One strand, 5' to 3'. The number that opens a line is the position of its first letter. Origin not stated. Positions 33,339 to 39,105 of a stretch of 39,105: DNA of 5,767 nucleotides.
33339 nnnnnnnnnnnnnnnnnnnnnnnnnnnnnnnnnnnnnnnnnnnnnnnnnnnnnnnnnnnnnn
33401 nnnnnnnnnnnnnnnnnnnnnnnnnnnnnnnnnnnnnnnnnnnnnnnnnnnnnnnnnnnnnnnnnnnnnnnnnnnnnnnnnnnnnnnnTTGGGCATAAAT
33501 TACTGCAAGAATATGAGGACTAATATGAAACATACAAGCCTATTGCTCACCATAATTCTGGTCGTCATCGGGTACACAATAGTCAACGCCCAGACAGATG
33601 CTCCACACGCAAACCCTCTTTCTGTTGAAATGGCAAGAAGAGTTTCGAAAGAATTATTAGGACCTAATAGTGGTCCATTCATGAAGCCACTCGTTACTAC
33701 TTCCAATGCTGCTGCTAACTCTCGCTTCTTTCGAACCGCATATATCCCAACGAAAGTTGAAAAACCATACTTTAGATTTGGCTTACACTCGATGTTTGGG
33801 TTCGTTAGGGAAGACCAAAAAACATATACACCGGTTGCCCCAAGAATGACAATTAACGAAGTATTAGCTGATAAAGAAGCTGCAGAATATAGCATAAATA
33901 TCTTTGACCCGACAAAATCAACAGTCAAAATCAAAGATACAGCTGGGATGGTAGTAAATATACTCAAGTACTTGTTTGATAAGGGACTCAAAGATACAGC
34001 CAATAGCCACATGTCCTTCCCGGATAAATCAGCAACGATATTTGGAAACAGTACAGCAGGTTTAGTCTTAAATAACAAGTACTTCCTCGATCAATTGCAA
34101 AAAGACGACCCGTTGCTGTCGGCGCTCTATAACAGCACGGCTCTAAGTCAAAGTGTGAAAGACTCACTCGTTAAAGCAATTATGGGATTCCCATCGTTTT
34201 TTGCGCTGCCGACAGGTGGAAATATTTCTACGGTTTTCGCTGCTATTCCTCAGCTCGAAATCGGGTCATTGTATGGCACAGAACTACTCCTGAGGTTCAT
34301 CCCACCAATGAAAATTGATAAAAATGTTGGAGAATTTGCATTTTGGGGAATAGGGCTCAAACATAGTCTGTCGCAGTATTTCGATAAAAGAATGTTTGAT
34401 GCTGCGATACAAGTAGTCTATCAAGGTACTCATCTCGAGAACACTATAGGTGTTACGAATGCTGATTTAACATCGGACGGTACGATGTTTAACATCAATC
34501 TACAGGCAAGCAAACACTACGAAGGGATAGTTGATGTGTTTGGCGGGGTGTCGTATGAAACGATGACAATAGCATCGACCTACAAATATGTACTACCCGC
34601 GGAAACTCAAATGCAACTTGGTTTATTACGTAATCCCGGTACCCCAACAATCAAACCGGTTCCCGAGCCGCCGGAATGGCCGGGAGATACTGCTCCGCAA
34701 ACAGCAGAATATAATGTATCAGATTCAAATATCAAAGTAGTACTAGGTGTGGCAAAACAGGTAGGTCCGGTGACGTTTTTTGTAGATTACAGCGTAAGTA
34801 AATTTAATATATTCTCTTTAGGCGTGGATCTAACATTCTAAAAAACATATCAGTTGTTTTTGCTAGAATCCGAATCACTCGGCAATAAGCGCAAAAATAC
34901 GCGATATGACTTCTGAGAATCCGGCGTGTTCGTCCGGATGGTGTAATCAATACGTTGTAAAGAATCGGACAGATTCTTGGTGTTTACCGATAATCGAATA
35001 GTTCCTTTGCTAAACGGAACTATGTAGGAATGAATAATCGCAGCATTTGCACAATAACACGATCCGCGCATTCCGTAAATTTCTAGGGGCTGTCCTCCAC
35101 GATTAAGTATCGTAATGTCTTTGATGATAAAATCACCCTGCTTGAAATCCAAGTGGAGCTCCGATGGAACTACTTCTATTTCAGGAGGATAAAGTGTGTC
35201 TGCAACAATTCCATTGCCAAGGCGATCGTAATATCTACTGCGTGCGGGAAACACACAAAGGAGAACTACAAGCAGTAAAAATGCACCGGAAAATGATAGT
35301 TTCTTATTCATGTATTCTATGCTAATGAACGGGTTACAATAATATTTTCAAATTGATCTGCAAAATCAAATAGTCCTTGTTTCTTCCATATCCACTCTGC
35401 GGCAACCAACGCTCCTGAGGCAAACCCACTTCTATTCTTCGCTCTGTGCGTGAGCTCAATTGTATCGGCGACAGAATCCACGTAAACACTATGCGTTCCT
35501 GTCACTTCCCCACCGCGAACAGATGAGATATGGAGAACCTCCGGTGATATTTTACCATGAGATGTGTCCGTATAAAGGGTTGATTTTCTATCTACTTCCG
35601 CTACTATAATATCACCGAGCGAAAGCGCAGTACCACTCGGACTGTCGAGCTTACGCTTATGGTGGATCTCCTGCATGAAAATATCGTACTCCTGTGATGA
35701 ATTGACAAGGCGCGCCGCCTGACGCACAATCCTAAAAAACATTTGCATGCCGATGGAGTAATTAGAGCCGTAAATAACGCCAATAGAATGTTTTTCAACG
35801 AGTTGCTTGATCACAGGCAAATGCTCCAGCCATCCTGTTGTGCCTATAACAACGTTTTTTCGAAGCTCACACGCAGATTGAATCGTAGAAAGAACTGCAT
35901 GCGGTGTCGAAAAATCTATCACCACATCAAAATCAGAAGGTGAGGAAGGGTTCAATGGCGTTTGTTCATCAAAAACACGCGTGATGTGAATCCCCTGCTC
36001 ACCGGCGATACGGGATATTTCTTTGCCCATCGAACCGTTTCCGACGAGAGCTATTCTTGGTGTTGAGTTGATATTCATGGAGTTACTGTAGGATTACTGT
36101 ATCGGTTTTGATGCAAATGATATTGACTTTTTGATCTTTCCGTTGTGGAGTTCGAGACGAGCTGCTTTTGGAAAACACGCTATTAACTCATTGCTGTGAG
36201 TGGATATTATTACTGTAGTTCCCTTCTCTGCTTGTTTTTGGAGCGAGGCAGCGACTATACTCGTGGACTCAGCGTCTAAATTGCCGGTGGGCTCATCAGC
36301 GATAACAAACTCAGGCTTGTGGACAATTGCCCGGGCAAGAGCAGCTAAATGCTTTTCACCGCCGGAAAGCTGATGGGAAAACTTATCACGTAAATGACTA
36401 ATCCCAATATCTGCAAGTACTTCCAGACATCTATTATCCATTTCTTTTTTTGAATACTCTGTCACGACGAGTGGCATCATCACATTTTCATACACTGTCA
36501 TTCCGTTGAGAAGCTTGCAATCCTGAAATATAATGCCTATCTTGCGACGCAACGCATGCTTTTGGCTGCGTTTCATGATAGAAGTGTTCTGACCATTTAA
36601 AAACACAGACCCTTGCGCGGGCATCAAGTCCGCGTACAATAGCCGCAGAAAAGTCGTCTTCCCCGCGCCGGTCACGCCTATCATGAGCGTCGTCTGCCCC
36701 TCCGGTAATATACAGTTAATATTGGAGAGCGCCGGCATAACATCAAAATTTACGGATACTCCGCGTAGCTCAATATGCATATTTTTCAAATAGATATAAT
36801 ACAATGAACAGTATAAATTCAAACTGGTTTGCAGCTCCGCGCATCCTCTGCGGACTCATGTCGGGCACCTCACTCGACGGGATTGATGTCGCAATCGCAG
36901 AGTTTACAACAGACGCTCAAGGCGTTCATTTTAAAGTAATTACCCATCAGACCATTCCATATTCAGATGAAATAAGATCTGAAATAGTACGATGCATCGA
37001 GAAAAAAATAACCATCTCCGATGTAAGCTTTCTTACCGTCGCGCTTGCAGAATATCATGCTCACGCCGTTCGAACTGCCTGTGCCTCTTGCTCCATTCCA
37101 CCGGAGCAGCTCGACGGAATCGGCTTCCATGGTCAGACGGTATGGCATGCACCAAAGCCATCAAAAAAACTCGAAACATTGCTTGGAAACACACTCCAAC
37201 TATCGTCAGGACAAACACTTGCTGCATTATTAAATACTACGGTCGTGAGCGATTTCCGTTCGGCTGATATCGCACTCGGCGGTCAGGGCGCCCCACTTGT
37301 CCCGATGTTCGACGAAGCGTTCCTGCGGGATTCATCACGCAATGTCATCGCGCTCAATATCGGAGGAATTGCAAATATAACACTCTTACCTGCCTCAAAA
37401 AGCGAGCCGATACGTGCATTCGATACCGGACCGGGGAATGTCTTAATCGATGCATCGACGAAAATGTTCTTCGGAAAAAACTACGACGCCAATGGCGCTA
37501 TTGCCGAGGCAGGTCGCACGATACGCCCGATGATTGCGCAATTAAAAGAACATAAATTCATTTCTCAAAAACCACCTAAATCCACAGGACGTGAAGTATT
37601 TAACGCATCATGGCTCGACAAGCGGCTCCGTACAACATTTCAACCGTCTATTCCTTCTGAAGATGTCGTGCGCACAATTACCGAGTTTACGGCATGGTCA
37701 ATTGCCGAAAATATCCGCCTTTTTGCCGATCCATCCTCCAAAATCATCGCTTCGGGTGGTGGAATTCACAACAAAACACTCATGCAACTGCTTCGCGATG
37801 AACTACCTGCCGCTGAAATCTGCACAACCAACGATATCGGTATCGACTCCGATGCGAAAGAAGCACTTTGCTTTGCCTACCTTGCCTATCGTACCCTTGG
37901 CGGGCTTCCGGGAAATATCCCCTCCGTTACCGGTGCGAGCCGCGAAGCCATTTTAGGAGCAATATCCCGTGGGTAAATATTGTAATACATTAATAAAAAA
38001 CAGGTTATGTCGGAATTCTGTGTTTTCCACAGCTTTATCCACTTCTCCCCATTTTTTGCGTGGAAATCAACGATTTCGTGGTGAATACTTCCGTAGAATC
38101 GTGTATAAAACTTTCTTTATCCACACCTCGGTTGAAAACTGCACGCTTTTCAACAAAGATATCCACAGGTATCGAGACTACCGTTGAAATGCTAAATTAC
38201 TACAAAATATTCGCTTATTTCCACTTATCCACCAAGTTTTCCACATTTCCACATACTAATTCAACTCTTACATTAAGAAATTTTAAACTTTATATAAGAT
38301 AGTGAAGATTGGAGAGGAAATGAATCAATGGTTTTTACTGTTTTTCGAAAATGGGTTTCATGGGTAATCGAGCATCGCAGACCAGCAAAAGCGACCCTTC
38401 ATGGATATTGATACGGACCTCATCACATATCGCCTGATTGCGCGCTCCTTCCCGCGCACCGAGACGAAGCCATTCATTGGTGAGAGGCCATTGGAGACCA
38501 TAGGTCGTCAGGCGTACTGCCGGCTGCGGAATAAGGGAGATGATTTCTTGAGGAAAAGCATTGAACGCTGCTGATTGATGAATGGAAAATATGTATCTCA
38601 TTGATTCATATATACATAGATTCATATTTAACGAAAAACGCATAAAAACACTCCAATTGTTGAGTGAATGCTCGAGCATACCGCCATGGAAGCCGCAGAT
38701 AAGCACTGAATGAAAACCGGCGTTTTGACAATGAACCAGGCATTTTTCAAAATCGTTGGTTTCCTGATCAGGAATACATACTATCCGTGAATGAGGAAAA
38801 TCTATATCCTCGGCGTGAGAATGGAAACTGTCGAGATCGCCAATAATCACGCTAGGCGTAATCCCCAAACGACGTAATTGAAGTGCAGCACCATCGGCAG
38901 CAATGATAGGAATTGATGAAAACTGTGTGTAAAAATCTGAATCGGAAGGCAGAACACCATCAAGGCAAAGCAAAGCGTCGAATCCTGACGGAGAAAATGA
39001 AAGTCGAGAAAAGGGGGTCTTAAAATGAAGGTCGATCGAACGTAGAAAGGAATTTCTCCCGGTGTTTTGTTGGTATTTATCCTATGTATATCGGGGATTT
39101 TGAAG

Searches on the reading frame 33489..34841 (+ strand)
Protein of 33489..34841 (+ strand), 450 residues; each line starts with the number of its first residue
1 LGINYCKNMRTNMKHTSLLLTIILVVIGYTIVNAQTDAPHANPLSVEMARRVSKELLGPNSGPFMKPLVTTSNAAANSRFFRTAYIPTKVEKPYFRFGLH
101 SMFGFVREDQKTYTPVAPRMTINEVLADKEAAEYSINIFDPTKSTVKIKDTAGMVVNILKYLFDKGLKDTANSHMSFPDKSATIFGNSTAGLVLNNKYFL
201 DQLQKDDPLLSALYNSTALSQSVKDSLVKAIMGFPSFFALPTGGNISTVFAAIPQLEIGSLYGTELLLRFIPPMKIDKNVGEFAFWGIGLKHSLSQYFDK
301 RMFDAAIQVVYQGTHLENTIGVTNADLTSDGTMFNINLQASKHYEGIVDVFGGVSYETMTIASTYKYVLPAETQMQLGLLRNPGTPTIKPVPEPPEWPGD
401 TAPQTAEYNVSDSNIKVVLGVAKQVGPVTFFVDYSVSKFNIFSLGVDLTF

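Call 7: search_protein_families(library=pfam, proteins=[window:33489-34841:+], max_evalue=1)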
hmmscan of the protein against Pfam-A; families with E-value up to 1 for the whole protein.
window:33489-34841:+ (450 aa): 1 family
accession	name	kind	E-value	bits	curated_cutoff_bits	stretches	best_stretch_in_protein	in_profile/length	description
PF20230.4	DUF6588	-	2e-35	122.9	27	1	13-450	1-319/319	Family of unknown function (DUF6588)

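Call 82: search_protein_families(library=ncbifam, proteins=[window:33489-34841:+], max_evalue=0.01)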
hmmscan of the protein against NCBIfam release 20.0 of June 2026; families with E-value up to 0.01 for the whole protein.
window:33489-34841:+ (450 aa): 0 families

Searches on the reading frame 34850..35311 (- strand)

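Call 7: search_protein_families(library=pfam, proteins=[window:34850-35311:-], max_evalue=1)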
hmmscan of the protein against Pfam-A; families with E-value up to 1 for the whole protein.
window:34850-35311:- (153 aa): 1 family
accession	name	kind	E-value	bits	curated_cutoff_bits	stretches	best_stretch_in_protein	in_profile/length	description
PF07610.17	DUF1573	-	2.9e-05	24.5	26.1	1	58-135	15-91/98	Protein of unknown function (DUF1573)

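Call 82: search_protein_families(library=ncbifam, proteins=[window:34850-35311:-], max_evalue=0.01)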
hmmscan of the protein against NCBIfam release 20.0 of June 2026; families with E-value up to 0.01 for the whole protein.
window:34850-35311:- (153 aa): 1 family
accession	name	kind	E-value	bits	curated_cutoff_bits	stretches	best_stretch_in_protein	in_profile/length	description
NF041425.1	OS_HP2_seleno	subfamily_domain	5.4e-09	36.3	100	1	57-134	12-88/98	OS_HP2 family (seleno)protein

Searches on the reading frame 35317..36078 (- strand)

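Call 7: search_protein_families(library=pfam, proteins=[window:35317-36078:-], max_evalue=1)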
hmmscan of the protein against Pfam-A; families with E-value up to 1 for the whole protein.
window:35317-36078:- (253 aa): 4 families
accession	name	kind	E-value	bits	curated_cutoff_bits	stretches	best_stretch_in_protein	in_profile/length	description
PF05173.19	DapB_C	-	3.5e-34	117.9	27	1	110-241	1-119/121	Dihydrodipicolinate reductase, C-terminus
PF01113.26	DapB_N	-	5e-15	56.1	25.6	1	8-107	2-124/124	Dihydrodipicolinate reductase, N-terminus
PF17836.7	PglD_N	-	0.031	15.3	23.4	1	8-41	1-35/78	PglD N-terminal domain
PF01436.27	NHL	-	0.16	12.5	20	1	144-163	1-21/28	NHL repeat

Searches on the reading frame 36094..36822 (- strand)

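Call 7: search_protein_families(library=pfam, proteins=[window:36094-36822:-], max_evalue=1)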
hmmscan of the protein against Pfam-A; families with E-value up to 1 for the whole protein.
window:36094-36822:- (242 aa): 27 families (the best 25 are shown)
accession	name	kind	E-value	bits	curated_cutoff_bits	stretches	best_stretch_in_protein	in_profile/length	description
PF00005.33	ABC_tran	-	2.5e-32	112.8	25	1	32-179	1-136/137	ABC transporter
PF02463.25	SMC_N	-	1.2e-07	31.8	40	1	44-225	26-213/220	RecF/RecN/SMC N terminal domain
PF13304.12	AAA_21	-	1.7e-07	32.1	27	1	150-214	236-303/304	AAA domain, putative AbiEii toxin, Type IV TA system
PF13238.12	AAA_18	-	0.0017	19.2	29.4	1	48-66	4-22/128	AAA domain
PF13481.12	AAA_25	-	0.0031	17.6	27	1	35-75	26-64/195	AAA domain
PF04665.18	Pox_A32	-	0.0052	16.7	22.8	1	46-159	17-127/242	Poxvirus A32 protein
PF13175.12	AAA_15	-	0.0066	16.5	32.1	0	44-64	25-45/374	AAA ATPase domain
PF13555.12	AAA_29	-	0.011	15.9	27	1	40-72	21-51/61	P-loop containing region of AAA domain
PF13671.12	AAA_33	-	0.028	15.1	27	1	46-64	3-21/143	AAA domain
PF13173.12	AAA_14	-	0.037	14.5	27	1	44-88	4-48/129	AAA domain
PF19263.5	DUF5906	-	0.043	14.9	27.6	1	47-115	1-69/114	Family of unknown function (DUF5906)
PF02367.23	TsaE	-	0.045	14.2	26.6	1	37-66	16-45/128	Threonylcarbamoyl adenosine biosynthesis protein TsaE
PF19993.5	DO-GTPase2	-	0.052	13.7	27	1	48-68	6-26/226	Double-GTPase 2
PF03193.22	RsgA_GTPase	-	0.056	13.7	30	1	32-67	97-131/174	RsgA GTPase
PF20720.3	nSTAND3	-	0.056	13.6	27.2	1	32-71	7-45/155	Novel STAND NTPase 3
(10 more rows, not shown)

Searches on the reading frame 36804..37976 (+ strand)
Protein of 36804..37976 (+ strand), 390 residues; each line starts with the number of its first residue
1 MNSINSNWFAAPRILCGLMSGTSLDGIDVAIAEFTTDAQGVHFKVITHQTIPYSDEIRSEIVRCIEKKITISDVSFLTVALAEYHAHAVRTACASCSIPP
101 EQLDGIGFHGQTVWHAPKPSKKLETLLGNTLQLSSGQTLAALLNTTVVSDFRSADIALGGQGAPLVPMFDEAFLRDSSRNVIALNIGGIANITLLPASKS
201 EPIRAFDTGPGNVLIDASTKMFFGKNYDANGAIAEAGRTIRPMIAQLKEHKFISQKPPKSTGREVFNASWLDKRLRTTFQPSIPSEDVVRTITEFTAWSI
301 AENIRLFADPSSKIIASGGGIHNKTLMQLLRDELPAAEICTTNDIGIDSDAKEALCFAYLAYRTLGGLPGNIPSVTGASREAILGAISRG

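Call 7: search_protein_families(library=pfam, proteins=[window:36804-37976:+], max_evalue=1)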
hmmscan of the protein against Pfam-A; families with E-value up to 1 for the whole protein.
window:36804-37976:+ (390 aa): 3 families
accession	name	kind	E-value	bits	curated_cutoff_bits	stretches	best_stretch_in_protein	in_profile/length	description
PF03702.20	AnmK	-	2.7e-111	372.7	24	1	16-388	4-365/367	Anhydro-N-acetylmuramic acid kinase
PF02782.22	FGGY_C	-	0.0012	19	27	1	284-330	117-169/198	FGGY family of carbohydrate kinases, C-terminal domain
PF22521.2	HypF_C_2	-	0.097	12.9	27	1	282-339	163-222/241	Carbamoyltransferase, Kae1-like Domain, second subdomain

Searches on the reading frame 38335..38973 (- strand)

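Call 7: search_protein_families(library=pfam, proteins=[window:38335-38973:-], max_evalue=1)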
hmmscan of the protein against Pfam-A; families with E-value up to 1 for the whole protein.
window:38335-38973:- (212 aa): 5 families
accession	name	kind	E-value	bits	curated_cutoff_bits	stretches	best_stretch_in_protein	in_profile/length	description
PF04263.21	TPK_catalytic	-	1.1e-17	64.5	30.7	1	23-113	11-104/113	Thiamin pyrophosphokinase, catalytic domain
PF04265.19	TPK_B1_binding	-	1.2e-05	25.3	22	1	143-194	12-66/67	Thiamin pyrophosphokinase, vitamin B1 binding domain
PF21275.2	Thi_PPkinase_C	-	0.0016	18.7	27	1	130-190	5-62/69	Thiamin pyrophosphokinase, substrate-binding domain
PF01973.23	MptE-like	-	0.075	13.2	34.6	1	20-55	50-84/171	6-hydroxymethylpterin diphosphokinase MptE-like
PF20784.2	DUF5575_C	-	0.079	13.9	24.5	1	130-188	32-89/116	DUF5575 C-terminal domain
